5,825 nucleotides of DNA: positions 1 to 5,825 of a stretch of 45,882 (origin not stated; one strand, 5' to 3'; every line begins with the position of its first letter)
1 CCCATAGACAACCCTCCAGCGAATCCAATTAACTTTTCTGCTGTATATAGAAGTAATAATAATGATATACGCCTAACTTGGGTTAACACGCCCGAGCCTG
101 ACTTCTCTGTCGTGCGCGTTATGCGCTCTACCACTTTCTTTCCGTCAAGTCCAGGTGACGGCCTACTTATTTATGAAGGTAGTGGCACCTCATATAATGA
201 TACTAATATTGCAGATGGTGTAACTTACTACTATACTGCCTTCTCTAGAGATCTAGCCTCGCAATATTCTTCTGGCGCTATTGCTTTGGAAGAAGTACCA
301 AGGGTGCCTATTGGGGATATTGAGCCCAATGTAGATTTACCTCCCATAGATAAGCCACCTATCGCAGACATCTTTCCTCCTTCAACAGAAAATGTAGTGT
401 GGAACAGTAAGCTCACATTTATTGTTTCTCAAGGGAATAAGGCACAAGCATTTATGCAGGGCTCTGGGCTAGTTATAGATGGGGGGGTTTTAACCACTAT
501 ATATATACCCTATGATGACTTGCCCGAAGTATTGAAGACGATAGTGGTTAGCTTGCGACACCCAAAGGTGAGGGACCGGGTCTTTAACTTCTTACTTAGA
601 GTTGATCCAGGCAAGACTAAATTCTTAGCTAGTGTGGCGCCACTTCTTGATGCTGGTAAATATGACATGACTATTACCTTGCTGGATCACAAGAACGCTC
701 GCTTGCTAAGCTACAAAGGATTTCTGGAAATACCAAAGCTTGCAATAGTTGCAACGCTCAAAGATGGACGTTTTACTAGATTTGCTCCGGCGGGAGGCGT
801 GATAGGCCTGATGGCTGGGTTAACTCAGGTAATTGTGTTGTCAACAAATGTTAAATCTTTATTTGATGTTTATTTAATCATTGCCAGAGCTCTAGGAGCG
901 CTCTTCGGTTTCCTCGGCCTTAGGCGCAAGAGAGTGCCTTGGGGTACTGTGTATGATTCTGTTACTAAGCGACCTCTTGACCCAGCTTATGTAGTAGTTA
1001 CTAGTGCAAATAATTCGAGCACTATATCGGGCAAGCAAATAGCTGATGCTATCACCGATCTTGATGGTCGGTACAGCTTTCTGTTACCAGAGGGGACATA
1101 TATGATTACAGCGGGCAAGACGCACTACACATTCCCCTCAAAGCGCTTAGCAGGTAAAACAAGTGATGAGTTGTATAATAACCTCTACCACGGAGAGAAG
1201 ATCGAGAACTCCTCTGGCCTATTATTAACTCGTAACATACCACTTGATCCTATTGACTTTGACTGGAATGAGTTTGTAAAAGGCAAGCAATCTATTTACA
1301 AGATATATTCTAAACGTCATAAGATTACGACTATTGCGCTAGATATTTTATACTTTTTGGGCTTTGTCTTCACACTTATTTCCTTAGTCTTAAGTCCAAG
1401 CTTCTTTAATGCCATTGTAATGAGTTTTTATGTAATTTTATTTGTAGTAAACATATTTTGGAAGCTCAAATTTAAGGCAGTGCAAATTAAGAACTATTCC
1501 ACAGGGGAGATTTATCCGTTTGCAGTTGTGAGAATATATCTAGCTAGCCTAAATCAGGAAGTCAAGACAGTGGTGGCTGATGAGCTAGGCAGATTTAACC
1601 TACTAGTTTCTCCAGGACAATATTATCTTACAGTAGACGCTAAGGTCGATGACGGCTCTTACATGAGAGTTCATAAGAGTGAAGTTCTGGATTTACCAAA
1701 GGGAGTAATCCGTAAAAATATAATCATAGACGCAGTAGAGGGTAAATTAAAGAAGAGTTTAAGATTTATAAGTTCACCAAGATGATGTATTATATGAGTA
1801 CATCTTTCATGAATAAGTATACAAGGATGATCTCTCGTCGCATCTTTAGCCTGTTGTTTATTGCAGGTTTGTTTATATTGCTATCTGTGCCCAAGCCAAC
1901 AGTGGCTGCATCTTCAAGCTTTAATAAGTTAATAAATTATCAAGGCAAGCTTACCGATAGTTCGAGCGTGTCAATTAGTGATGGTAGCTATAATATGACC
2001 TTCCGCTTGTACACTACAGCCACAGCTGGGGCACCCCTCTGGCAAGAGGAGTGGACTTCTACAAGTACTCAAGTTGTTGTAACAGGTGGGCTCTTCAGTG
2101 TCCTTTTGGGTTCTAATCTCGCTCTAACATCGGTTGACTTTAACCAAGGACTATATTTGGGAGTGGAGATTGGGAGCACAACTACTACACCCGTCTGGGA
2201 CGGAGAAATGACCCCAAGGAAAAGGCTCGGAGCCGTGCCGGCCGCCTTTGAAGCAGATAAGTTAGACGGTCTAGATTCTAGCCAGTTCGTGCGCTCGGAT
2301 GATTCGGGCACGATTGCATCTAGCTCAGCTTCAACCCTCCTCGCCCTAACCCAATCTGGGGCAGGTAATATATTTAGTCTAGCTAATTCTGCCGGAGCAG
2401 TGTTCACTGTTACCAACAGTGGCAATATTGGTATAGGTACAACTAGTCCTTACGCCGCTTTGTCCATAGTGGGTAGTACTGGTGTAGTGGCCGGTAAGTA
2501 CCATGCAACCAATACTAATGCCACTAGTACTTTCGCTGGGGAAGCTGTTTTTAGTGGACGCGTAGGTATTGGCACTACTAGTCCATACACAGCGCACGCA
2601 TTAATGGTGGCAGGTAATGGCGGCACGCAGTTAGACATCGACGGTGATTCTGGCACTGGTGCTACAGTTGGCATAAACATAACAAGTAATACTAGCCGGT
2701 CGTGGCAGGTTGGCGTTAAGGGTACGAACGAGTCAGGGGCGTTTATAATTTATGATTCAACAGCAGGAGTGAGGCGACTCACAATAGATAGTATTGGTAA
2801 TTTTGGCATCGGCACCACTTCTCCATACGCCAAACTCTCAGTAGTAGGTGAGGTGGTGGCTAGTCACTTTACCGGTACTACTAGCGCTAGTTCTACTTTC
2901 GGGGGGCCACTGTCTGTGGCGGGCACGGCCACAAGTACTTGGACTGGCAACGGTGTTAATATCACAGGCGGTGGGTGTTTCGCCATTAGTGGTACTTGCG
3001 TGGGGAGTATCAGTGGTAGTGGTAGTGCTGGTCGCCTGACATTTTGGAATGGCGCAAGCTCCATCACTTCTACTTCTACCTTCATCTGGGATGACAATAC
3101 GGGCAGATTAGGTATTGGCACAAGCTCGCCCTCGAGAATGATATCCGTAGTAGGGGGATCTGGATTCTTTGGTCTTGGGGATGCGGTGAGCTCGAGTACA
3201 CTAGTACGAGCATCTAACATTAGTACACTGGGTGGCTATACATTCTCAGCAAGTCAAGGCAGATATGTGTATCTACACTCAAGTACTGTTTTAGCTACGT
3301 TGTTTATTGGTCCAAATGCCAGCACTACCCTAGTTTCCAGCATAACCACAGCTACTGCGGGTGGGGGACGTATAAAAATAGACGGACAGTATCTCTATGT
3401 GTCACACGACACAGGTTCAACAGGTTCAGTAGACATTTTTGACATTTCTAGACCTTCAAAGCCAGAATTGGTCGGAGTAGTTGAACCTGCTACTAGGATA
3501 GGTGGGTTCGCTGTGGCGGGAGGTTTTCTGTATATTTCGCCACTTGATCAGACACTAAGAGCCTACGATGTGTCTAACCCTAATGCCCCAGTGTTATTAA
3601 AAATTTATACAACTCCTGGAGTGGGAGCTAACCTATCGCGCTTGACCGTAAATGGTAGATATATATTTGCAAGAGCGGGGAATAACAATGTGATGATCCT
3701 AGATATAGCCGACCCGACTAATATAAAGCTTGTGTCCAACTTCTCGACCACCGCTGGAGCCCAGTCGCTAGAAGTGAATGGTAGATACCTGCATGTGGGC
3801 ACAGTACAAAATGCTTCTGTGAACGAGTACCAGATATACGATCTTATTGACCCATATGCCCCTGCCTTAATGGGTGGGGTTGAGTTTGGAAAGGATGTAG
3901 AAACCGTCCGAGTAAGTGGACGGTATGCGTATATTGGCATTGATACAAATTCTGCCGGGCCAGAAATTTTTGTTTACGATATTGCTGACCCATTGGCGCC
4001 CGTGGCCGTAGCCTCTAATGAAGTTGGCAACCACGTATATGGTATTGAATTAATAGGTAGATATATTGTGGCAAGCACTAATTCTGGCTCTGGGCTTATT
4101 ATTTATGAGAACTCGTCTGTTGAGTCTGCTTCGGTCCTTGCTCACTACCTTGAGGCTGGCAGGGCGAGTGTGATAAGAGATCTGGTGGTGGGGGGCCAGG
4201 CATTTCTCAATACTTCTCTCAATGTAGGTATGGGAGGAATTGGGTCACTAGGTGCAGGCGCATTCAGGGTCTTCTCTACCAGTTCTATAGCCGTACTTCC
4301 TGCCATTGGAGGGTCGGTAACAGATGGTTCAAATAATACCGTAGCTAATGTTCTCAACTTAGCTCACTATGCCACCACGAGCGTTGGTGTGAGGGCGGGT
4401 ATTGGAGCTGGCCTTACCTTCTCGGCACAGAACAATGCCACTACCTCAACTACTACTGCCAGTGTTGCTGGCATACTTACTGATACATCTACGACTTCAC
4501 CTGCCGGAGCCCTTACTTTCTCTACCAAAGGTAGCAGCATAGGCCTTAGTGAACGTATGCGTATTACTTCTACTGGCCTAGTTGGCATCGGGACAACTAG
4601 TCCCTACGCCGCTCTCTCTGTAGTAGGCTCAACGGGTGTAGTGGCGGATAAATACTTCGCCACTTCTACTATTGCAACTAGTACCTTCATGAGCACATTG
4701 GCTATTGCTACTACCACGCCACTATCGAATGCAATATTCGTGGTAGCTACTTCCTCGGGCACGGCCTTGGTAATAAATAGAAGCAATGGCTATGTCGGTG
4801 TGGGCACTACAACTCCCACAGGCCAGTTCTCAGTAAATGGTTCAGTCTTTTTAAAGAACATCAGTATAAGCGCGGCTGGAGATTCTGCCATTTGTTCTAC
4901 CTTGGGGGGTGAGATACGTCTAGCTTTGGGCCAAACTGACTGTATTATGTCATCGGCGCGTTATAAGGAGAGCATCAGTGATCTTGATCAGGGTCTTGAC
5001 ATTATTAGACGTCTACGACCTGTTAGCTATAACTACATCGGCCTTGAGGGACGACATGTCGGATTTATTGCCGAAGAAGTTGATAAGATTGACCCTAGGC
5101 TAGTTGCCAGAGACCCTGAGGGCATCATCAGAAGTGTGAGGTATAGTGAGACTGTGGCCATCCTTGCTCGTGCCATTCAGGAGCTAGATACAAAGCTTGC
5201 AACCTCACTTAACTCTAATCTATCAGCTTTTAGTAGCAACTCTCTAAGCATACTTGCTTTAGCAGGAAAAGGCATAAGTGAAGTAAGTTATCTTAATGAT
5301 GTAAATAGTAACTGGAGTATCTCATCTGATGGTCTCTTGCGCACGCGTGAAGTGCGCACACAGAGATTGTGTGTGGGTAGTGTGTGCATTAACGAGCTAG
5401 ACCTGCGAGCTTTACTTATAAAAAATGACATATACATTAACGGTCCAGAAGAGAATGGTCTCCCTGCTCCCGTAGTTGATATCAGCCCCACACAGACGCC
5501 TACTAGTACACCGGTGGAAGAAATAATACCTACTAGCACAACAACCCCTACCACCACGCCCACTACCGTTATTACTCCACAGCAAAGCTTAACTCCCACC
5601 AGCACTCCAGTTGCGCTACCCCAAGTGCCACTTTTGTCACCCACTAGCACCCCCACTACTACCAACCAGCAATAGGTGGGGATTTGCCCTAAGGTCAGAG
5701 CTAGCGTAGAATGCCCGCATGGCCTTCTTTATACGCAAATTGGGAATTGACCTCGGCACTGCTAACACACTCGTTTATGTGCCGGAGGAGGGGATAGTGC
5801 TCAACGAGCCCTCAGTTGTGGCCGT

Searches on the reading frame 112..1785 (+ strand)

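Call 44: search_protein_families(library=pfam, proteins=[window:112-1785:+], max_evalue=0.001)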
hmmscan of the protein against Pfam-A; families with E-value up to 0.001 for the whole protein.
window:112-1785:+ (557 aa): 2 families
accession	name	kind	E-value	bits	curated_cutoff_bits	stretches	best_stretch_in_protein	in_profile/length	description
PF13620.12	CarboxypepD_reg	-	2.1e-12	47.7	32.3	1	278-339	4-59/82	Carboxypeptidase regulatory-like domain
PF13715.12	CarbopepD_reg_2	-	8.7e-05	22.9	32.2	0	278-340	3-56/88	CarboxypepD_reg-like domain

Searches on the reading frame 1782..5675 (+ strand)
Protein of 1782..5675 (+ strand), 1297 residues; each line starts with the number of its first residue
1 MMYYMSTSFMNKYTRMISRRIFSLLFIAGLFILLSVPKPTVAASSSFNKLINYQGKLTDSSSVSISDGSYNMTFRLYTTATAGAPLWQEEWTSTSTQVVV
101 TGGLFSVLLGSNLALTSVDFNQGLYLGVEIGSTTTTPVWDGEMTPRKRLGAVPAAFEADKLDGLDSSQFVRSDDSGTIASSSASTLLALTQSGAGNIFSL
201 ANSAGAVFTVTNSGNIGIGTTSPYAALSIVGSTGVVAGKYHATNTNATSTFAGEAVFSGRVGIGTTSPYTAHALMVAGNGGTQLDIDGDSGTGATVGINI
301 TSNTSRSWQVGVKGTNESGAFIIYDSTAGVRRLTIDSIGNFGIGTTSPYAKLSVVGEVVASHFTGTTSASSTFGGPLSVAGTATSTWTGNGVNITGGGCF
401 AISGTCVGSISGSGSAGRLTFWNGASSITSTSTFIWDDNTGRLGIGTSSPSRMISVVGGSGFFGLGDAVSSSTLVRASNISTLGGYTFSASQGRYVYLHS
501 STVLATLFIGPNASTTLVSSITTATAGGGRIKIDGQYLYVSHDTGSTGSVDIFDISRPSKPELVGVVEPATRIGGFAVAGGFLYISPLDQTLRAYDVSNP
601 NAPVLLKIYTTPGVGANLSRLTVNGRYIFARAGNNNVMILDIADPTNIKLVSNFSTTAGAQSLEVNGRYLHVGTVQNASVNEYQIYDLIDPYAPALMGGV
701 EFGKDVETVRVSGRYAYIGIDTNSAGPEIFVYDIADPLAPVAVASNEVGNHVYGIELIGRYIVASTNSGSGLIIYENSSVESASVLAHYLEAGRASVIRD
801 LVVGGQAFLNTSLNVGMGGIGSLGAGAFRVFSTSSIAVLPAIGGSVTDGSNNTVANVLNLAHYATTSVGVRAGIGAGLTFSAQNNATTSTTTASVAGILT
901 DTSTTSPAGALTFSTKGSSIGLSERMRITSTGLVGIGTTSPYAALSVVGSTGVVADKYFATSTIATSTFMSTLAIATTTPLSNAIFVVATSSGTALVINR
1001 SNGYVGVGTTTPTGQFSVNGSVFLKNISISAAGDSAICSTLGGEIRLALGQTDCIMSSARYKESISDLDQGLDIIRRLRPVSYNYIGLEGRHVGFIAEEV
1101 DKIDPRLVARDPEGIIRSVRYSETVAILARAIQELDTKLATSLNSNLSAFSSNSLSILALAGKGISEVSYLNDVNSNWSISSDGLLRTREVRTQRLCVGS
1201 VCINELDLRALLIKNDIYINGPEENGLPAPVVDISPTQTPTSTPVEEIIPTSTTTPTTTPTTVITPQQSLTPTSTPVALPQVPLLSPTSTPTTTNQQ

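Call 44: search_protein_families(library=pfam, proteins=[window:1782-5675:+], max_evalue=0.001)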
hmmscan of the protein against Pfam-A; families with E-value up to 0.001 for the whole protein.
window:1782-5675:+ (1297 aa): 3 families
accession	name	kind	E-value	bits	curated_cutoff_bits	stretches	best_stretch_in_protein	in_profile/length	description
PF08309.17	LVIVD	-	9.9e-16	57.3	20.2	0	577-611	8-42/42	LVIVD repeat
PF13884.11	Peptidase_S74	-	1e-12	48.5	22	1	1057-1108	1-57/58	Chaperone of endosialidase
PF09826.15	Beta_propel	-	4.3e-05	23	22.4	0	624-721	20-130/495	Beta propeller domain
